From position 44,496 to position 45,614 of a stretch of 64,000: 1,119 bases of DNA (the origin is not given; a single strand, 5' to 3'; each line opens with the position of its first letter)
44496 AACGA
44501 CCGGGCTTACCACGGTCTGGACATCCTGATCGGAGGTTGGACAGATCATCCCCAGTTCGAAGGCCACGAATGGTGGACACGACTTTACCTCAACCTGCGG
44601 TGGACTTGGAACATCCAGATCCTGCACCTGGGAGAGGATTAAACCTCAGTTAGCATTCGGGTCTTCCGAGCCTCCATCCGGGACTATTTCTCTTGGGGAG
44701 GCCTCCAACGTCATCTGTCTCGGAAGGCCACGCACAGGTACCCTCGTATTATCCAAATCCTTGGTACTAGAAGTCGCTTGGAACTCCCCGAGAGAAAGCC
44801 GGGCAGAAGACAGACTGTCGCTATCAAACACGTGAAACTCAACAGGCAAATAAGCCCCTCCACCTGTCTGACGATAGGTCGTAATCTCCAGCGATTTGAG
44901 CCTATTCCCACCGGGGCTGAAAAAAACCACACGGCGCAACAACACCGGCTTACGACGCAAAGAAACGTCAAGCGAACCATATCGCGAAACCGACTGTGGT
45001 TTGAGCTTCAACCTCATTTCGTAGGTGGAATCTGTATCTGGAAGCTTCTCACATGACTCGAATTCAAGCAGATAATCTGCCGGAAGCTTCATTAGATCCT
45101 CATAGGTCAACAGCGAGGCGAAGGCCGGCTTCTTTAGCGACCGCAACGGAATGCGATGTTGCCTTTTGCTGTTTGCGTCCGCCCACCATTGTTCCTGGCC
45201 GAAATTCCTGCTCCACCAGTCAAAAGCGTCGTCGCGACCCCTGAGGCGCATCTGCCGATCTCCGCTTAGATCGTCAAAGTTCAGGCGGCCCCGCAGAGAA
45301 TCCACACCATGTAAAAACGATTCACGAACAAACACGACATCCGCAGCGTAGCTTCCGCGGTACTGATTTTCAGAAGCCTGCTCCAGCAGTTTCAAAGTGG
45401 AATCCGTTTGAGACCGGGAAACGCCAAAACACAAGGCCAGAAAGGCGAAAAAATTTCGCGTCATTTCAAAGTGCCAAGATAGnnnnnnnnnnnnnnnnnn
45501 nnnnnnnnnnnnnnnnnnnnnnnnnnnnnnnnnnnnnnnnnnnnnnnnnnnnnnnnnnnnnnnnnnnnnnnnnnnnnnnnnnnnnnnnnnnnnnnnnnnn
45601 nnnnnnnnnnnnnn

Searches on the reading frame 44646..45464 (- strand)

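Call 36: search_protein_families(library=pfam, proteins=[window:44646-45464:-], max_evalue=0.01)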
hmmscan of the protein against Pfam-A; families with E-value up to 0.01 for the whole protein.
window:44646-45464:- (272 aa): 1 family
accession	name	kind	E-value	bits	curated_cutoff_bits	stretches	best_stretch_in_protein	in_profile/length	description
PF17131.11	LolA_like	-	6e-11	42.8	30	1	88-232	26-170/184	Outer membrane lipoprotein-sorting protein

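Call 46: search_protein_families(library=ncbifam, proteins=[window:44646-45464:-], max_evalue=0.01)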
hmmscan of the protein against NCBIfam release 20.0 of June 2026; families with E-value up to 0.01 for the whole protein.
window:44646-45464:- (272 aa): 0 families
